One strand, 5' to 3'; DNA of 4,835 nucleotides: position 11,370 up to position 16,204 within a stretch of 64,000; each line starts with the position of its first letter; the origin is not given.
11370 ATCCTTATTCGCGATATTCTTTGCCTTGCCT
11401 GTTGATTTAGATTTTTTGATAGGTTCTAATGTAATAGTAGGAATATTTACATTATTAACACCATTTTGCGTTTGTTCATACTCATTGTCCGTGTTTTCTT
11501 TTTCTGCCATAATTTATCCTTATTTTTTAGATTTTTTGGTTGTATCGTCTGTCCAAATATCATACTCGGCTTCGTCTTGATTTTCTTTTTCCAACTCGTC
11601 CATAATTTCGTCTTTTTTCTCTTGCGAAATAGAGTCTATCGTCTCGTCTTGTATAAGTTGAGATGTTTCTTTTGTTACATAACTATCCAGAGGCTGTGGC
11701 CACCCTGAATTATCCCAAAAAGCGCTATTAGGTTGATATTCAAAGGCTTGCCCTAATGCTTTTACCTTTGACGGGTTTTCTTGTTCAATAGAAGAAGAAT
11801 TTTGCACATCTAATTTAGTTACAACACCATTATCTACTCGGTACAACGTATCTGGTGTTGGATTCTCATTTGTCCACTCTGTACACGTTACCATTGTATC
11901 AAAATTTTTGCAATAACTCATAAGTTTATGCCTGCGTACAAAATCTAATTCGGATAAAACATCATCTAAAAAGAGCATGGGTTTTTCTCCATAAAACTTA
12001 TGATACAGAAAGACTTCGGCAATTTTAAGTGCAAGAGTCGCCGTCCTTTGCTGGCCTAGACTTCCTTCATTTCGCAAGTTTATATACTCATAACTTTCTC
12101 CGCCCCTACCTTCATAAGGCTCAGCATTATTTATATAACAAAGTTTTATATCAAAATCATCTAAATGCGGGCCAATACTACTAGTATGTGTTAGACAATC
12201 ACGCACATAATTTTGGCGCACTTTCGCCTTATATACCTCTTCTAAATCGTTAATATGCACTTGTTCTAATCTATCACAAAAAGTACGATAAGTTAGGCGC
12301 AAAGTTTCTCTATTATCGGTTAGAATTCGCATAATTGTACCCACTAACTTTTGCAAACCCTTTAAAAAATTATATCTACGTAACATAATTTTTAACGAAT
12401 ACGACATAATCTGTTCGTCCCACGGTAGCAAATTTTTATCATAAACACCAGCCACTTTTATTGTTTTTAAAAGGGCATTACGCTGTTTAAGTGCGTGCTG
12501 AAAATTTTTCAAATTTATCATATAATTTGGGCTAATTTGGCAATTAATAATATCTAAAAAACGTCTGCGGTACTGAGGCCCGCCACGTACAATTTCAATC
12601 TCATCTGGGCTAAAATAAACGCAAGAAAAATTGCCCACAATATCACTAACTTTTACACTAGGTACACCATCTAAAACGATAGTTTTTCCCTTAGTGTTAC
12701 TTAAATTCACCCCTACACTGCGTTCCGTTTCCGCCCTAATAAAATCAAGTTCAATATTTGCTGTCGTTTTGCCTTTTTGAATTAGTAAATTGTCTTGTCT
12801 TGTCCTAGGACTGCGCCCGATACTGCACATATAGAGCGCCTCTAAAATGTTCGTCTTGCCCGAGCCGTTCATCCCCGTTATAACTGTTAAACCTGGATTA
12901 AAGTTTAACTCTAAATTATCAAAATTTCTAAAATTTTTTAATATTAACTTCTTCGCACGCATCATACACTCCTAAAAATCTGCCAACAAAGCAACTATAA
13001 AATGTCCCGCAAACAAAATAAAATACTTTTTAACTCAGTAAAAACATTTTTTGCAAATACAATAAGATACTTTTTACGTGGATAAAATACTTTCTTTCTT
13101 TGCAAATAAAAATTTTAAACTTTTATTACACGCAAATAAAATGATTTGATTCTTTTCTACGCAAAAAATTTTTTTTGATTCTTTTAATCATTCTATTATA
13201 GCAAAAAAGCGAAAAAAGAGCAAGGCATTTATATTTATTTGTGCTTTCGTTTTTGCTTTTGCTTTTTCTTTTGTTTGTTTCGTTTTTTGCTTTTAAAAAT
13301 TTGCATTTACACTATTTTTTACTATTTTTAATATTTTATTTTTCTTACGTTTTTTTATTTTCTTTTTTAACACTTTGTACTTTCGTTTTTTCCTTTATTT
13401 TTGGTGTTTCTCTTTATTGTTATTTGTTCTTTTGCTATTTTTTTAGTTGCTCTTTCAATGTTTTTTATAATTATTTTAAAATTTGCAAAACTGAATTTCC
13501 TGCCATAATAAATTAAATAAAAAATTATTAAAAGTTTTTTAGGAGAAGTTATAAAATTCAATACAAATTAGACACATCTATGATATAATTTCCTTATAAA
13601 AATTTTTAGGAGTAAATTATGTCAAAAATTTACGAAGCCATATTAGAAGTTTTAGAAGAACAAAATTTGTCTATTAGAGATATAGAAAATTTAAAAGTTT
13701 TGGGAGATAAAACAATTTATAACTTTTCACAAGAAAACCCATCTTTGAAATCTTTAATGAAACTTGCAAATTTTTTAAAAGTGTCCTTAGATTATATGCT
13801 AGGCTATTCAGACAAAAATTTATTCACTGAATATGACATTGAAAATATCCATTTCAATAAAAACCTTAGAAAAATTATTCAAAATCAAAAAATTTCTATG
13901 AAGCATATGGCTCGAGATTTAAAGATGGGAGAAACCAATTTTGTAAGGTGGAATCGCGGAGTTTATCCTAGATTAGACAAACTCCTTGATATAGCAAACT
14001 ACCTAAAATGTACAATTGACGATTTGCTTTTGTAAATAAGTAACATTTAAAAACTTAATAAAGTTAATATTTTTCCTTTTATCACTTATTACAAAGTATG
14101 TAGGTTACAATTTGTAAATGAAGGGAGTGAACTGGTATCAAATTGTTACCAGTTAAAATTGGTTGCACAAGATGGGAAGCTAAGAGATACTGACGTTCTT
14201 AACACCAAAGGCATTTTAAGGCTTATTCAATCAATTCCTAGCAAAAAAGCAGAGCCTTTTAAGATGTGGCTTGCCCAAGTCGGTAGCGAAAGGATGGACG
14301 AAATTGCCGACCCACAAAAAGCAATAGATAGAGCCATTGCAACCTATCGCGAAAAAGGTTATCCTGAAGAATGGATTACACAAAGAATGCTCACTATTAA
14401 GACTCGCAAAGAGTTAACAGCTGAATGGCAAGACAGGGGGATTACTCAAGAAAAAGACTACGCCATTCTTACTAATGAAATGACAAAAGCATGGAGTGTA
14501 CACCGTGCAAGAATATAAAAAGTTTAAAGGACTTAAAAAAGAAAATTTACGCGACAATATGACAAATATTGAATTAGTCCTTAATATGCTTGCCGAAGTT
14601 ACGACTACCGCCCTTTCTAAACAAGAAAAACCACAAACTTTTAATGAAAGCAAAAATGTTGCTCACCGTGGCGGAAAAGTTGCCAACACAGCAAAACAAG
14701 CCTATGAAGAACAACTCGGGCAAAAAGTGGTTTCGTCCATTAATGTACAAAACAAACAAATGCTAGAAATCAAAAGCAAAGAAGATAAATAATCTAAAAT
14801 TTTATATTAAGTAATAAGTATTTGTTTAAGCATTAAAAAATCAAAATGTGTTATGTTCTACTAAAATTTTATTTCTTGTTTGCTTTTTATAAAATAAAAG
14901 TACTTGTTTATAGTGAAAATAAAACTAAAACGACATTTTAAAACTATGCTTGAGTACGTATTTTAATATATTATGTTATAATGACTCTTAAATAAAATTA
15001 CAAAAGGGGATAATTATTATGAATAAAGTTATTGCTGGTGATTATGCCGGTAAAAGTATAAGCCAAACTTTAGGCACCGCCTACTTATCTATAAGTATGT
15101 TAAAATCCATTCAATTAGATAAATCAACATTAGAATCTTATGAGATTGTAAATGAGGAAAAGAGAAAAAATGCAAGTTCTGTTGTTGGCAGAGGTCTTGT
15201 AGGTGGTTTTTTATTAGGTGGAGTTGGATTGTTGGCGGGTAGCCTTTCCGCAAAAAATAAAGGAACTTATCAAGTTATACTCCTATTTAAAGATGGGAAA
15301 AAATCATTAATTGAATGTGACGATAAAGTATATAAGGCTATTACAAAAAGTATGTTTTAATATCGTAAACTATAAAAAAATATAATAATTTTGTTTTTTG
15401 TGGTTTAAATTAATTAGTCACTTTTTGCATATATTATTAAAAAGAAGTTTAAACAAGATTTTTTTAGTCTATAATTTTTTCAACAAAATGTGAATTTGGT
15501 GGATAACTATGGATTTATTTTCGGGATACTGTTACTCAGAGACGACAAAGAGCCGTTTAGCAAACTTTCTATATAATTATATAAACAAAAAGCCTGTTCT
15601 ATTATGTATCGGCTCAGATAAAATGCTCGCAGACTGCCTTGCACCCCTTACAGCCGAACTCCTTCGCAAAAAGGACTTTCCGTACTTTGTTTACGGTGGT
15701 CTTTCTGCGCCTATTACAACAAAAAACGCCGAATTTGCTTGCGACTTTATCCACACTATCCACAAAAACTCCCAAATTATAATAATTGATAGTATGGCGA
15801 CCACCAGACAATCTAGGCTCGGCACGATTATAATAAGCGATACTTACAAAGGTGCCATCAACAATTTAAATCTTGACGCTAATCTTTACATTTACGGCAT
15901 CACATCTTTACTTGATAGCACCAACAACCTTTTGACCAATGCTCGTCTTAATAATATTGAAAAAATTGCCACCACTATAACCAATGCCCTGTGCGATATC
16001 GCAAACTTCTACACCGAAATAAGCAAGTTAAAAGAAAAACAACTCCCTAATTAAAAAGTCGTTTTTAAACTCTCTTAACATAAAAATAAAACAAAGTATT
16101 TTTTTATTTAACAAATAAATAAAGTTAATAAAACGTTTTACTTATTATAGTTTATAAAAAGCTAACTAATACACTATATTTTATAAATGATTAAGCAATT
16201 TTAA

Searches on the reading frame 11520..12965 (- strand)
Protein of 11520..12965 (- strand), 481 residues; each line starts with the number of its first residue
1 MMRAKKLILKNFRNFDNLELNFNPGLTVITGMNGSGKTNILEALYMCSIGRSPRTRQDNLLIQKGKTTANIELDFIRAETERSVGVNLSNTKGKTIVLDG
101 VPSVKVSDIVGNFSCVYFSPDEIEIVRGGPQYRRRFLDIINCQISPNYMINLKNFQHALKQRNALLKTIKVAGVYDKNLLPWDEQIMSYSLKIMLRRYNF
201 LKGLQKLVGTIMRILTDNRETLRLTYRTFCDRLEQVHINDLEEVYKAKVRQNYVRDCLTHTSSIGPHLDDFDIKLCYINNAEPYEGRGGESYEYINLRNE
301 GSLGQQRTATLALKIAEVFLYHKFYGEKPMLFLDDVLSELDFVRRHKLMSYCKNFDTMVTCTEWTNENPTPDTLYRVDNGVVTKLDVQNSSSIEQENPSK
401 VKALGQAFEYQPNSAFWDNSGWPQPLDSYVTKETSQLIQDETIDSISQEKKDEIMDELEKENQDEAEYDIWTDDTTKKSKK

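Call 8: search_protein_families(library=pfam, proteins=[window:11520-12965:-])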
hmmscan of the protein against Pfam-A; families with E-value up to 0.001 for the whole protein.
window:11520-12965:- (481 aa): 6 families
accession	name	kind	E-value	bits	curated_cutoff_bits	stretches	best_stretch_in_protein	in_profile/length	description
PF02463.25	SMC_N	-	4.4e-20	72.5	40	1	5-356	3-187/220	RecF/RecN/SMC N terminal domain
PF13476.12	AAA_23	-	1.8e-18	68.3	27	1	6-95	1-86/201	AAA domain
PF13175.12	AAA_15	-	4.7e-11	43.4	32.1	1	2-46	1-45/374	AAA ATPase domain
PF13304.12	AAA_21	-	1.1e-06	29.4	27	1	26-72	1-46/304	AAA domain, putative AbiEii toxin, Type IV TA system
PF13514.12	AAA_27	-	1.9e-05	24.8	22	1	2-58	1-60/206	AAA domain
PF13555.12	AAA_29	-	0.00012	22.1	27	1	6-45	3-43/61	P-loop containing region of AAA domain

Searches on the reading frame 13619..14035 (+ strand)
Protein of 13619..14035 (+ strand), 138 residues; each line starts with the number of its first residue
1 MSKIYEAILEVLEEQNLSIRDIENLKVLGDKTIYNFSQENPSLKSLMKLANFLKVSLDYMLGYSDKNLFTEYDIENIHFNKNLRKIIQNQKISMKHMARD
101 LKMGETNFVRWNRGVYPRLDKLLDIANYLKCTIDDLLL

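Call 8: search_protein_families(library=pfam, proteins=[window:13619-14035:+])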
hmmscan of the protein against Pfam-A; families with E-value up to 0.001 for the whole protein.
window:13619-14035:+ (138 aa): 3 families
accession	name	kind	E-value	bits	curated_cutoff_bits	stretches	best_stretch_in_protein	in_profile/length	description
PF13443.12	HTH_26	-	2.8e-13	50.3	22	1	82-137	1-58/63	Cro/C1-type HTH DNA-binding domain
PF12844.13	HTH_19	-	1.6e-09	38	30.2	1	81-137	2-59/64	Helix-turn-helix domain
PF01381.28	HTH_3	-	1.1e-07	32.2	23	0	40-59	35-54/55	Helix-turn-helix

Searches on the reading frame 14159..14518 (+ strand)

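Call 8: search_protein_families(library=pfam, proteins=[window:14159-14518:+])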
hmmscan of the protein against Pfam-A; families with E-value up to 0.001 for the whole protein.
window:14159-14518:+ (119 aa): 1 family
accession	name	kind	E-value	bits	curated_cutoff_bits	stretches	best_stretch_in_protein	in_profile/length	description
PF02498.22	Bro-N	-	1.7e-06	29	25.6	1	6-40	56-92/96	BRO family, N-terminal domain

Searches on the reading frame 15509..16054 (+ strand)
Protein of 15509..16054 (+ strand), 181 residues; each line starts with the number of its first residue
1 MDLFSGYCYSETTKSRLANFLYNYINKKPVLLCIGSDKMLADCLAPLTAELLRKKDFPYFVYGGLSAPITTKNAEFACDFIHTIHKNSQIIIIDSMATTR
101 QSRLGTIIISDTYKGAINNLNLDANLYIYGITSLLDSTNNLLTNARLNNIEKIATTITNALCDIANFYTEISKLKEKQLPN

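Call 8: search_protein_families(library=pfam, proteins=[window:15509-16054:+])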
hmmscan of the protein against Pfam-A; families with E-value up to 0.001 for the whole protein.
window:15509-16054:+ (181 aa): 1 family
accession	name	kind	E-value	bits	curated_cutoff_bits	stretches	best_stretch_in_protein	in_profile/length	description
PF06866.16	DUF1256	-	1.7e-24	86.6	27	1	10-159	6-163/164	Protein of unknown function (DUF1256)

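Call 14: find_related_loci(query=window:15509-16054:+, collection=genome_contigs, flank=10000)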
Query window:15509-16054:+ (181 aa) in genome_contigs; peptide patterns used: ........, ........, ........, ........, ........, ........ (x = any residue, [..] = any of these).
94 stretches matched a pattern, but none encodes a relative of the query by tblastn (E <= 1e-3).
